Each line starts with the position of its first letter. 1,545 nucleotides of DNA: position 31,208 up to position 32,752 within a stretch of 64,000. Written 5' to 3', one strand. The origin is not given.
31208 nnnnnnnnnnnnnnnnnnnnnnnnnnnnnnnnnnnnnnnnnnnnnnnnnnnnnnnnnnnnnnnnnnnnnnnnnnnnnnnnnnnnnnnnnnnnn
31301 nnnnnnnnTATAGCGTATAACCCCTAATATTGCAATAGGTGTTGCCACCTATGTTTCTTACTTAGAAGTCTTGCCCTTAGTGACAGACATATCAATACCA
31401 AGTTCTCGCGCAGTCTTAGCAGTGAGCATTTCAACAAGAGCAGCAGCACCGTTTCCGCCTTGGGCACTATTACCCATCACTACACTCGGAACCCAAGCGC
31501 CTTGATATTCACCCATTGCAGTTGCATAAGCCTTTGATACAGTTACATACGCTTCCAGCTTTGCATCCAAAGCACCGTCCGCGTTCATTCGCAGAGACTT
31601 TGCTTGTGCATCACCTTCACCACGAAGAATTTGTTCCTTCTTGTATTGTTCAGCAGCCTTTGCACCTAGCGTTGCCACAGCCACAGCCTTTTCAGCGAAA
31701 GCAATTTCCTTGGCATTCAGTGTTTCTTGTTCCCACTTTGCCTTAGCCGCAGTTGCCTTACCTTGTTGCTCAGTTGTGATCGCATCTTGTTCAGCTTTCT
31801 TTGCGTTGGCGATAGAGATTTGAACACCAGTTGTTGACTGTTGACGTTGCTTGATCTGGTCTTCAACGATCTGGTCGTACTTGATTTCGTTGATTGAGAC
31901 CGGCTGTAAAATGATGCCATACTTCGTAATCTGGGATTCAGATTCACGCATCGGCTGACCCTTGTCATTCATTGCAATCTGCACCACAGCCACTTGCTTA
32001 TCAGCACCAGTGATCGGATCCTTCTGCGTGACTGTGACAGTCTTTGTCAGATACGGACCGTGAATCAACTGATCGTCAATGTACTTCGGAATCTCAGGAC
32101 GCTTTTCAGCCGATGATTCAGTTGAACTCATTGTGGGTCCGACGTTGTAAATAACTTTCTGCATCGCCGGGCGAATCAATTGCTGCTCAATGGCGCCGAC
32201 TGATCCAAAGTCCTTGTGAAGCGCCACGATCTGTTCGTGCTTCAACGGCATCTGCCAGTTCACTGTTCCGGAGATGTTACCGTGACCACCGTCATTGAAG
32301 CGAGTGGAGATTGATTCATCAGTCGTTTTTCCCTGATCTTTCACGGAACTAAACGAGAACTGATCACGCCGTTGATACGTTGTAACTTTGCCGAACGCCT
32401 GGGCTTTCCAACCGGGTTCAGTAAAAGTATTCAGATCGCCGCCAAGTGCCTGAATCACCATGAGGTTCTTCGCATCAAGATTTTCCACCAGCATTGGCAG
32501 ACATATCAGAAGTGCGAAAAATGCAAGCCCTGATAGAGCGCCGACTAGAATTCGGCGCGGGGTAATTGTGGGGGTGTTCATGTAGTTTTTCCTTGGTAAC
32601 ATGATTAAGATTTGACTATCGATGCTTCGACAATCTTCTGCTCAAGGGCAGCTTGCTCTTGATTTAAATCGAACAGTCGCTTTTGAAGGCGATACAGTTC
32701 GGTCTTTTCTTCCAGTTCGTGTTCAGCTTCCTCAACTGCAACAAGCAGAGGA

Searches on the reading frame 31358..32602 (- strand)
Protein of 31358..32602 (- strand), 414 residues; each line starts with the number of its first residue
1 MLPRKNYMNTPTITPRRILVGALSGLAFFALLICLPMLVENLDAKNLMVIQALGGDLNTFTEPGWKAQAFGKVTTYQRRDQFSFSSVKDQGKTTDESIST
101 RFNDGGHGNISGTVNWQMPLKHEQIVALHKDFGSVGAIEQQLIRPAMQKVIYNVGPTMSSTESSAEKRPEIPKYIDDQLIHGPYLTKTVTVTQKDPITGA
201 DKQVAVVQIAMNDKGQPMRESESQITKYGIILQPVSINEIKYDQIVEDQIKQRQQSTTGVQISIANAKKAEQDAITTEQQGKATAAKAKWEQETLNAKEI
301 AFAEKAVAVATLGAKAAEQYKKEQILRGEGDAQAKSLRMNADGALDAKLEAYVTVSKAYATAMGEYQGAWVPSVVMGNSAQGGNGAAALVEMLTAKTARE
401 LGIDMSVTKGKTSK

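Call 84: search_protein_families(library=phrogs, proteins=[window:31358-32602:-], max_evalue=0.00001)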
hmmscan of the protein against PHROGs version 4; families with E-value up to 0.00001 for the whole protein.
window:31358-32602:- (414 aa): 2 families
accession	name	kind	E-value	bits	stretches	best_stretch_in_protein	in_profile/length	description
phrog_11908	-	unknown function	2.4e-38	133.1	1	32-403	18-425/430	-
phrog_200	-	other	6.1e-12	46.3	1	16-179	82-237/379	lipoprotein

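Call 98: search_protein_families(library=pfam, proteins=[window:31358-32602:-], max_evalue=0.001)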
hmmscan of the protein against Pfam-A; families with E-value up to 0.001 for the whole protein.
window:31358-32602:- (414 aa): 1 family
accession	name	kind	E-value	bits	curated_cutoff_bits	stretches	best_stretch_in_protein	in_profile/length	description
PF01145.31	Band_7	-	5.4e-07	30.3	23.6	1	47-269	8-174/176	SPFH domain / Band 7 family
